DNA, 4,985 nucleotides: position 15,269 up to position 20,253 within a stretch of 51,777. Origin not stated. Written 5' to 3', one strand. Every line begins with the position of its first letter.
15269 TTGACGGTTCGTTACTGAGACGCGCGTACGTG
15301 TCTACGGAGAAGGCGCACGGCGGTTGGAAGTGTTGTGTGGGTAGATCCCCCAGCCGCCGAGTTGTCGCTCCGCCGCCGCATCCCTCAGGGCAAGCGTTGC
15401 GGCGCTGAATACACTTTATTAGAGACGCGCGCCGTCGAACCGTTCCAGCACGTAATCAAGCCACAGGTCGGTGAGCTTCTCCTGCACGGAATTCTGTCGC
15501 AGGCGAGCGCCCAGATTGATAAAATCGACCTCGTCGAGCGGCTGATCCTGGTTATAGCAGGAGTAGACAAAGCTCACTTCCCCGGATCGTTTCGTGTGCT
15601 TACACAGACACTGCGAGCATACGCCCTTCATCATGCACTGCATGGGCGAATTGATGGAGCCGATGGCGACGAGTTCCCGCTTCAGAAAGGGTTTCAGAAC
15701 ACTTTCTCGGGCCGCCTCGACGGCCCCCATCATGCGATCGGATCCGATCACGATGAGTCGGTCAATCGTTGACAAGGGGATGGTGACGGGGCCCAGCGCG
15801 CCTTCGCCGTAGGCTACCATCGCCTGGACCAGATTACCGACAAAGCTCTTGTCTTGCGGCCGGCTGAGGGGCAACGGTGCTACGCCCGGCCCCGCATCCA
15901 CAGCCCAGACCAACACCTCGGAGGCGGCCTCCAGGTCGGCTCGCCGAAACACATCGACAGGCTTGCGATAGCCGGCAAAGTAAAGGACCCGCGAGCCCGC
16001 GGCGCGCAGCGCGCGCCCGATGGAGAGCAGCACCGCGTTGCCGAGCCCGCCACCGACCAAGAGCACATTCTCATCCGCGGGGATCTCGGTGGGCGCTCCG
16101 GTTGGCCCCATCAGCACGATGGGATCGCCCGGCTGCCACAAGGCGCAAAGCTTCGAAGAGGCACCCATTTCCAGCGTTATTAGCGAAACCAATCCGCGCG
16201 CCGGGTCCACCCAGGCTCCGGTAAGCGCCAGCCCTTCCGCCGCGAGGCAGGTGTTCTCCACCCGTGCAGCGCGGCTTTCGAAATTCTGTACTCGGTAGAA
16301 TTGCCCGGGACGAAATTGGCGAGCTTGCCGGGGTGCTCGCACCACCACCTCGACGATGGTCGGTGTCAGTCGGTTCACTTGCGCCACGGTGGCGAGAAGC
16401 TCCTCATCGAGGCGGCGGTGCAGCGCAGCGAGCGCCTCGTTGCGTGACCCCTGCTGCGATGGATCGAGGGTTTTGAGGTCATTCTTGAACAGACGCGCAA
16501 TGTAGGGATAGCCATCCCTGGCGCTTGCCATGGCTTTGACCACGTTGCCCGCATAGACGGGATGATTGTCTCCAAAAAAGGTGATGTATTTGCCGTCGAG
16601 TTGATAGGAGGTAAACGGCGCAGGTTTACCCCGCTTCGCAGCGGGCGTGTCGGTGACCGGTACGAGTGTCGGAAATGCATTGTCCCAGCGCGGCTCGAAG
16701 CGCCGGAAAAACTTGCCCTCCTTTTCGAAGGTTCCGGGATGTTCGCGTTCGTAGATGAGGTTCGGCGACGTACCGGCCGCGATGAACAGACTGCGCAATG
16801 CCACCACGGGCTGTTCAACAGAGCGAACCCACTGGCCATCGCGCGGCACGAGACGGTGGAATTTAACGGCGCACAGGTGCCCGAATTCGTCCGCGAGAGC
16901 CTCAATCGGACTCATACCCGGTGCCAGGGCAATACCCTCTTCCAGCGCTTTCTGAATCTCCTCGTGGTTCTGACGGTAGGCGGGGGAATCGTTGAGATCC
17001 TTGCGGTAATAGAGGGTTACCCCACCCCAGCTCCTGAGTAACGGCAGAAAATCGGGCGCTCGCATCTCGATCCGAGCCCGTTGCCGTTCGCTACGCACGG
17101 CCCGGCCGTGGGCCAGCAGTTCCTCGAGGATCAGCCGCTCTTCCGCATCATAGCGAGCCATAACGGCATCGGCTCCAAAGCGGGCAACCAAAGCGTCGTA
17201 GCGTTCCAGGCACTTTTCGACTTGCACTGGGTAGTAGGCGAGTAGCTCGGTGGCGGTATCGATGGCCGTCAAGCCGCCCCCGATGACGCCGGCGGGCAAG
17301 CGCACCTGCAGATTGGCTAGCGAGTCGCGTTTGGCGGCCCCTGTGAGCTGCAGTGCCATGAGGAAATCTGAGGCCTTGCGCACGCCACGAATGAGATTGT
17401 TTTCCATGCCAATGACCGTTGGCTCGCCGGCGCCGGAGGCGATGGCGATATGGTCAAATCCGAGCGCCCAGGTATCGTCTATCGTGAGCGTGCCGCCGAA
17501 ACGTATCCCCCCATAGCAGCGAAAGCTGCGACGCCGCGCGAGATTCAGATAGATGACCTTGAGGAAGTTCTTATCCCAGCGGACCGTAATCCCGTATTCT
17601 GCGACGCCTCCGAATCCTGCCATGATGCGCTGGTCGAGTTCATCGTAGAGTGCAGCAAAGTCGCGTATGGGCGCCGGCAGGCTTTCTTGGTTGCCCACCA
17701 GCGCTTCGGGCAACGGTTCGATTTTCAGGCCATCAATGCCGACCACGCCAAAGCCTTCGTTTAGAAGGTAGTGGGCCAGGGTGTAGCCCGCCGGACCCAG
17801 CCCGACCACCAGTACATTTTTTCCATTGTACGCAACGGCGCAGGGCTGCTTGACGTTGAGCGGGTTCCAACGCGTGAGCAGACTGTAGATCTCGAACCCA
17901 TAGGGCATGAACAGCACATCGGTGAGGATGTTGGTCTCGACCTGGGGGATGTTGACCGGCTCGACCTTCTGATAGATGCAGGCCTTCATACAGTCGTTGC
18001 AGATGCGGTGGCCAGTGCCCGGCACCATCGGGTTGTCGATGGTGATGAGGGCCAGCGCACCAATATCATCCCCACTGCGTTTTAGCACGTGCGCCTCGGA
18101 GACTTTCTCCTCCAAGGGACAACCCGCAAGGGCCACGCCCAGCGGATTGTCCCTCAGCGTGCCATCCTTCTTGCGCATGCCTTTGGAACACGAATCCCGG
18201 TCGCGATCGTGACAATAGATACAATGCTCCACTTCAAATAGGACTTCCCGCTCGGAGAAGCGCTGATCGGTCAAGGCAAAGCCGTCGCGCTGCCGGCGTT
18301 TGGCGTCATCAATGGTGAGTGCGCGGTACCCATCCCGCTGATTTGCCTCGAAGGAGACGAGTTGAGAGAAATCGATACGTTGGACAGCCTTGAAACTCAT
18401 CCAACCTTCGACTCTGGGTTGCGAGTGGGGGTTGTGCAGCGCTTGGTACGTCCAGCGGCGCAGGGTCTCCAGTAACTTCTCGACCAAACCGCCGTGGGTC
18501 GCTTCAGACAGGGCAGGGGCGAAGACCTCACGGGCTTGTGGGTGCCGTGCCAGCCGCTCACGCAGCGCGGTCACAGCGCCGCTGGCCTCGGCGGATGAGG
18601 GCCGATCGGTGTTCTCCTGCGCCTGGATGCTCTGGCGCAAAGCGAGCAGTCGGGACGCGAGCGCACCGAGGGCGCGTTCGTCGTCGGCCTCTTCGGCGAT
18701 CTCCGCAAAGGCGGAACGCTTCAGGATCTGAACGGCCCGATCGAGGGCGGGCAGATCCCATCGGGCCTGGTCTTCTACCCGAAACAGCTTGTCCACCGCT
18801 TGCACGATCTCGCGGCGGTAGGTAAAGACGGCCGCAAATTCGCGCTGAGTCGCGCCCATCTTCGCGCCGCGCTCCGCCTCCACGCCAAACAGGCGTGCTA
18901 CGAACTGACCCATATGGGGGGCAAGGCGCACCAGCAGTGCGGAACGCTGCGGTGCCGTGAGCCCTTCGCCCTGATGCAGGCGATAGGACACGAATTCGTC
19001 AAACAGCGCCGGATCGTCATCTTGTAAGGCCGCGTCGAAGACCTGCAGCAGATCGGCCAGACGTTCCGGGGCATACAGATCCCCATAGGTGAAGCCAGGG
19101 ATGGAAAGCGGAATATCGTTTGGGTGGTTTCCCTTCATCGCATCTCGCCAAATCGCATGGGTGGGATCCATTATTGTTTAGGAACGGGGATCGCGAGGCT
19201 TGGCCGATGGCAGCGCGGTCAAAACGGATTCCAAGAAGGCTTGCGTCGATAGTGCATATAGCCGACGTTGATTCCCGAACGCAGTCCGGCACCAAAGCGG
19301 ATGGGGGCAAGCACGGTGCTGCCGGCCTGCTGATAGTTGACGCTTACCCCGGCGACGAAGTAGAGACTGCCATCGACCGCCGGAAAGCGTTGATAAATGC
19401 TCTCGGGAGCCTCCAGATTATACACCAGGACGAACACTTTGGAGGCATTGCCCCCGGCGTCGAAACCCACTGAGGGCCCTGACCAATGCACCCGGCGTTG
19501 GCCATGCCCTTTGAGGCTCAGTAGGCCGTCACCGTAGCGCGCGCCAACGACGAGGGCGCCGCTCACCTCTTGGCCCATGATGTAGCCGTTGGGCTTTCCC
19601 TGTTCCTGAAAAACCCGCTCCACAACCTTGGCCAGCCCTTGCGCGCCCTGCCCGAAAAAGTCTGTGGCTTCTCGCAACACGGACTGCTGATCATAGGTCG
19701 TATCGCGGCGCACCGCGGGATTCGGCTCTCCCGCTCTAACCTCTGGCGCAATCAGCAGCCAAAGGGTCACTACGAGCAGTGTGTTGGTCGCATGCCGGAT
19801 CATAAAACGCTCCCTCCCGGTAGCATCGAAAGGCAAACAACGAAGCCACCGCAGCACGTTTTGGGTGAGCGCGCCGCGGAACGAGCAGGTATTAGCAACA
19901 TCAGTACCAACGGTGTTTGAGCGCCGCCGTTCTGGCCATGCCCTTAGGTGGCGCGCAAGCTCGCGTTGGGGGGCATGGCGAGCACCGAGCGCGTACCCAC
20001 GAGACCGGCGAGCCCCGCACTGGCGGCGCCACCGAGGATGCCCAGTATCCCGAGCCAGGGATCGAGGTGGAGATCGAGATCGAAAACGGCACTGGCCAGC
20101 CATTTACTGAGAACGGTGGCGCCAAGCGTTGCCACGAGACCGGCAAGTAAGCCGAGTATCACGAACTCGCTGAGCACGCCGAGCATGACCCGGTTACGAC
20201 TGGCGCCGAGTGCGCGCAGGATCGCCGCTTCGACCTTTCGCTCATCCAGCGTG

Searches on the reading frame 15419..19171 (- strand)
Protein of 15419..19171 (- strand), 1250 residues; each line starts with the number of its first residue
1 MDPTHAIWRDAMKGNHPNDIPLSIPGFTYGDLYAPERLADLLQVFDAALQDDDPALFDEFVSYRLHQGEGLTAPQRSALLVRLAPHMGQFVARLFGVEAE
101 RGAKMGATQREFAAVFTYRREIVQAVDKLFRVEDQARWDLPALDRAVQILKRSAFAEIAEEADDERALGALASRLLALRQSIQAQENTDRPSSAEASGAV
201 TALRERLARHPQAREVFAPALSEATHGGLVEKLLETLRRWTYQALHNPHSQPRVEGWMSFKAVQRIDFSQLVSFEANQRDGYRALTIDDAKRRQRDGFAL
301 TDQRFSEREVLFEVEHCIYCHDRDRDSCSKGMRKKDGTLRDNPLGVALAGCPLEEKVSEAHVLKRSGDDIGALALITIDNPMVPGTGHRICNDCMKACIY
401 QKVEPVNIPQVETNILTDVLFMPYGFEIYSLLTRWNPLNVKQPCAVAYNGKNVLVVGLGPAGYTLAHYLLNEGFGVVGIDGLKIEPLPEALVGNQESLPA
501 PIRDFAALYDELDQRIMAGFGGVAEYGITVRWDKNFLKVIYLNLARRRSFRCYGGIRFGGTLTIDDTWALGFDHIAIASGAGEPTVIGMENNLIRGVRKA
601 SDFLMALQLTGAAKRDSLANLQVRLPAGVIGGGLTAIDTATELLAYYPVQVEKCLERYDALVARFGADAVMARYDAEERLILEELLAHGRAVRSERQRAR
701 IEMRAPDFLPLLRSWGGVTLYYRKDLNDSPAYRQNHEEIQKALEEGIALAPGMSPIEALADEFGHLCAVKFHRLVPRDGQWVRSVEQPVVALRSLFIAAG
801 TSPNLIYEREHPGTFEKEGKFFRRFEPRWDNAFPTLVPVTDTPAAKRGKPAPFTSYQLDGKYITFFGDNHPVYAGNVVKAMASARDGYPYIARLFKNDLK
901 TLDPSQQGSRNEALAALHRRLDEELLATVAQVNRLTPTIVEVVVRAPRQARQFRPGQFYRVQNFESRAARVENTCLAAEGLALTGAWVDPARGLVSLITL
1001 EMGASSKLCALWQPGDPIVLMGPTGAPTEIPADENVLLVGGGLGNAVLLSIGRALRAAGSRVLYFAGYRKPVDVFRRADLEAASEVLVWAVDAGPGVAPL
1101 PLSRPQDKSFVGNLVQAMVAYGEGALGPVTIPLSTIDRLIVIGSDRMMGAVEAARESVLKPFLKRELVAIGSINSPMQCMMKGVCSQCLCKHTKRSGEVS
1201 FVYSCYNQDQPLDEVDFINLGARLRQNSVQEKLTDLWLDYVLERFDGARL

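Call 77: search_protein_families(library=pfam, proteins=[window:15419-19171:-], max_evalue=0.00001)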
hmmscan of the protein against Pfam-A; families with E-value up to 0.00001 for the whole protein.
window:15419-19171:- (1250 aa): 1 family
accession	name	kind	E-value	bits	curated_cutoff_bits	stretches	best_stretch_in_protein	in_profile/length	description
PF07992.20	Pyr_redox_2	-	2.4e-07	30.9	26.1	1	452-646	2-164/291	Pyridine nucleotide-disulphide oxidoreductase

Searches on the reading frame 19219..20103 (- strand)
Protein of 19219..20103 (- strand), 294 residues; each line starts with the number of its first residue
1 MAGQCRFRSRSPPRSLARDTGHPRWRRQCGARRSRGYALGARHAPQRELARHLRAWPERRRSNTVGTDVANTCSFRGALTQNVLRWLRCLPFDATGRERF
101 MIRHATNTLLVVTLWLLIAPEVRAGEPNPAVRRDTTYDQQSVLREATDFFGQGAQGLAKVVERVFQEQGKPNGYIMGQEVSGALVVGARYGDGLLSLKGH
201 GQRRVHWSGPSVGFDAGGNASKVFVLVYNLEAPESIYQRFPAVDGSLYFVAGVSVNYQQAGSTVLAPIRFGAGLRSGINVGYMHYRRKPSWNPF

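Call 77: search_protein_families(library=pfam, proteins=[window:19219-20103:-], max_evalue=0.00001)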
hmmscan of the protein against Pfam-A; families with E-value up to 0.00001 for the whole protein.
window:19219-20103:- (294 aa): 1 family
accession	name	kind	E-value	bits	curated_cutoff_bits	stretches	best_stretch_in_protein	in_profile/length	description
PF06577.17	EipA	-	1.5e-70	236.6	30.8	1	136-294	2-160/160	Envelope integrity protein A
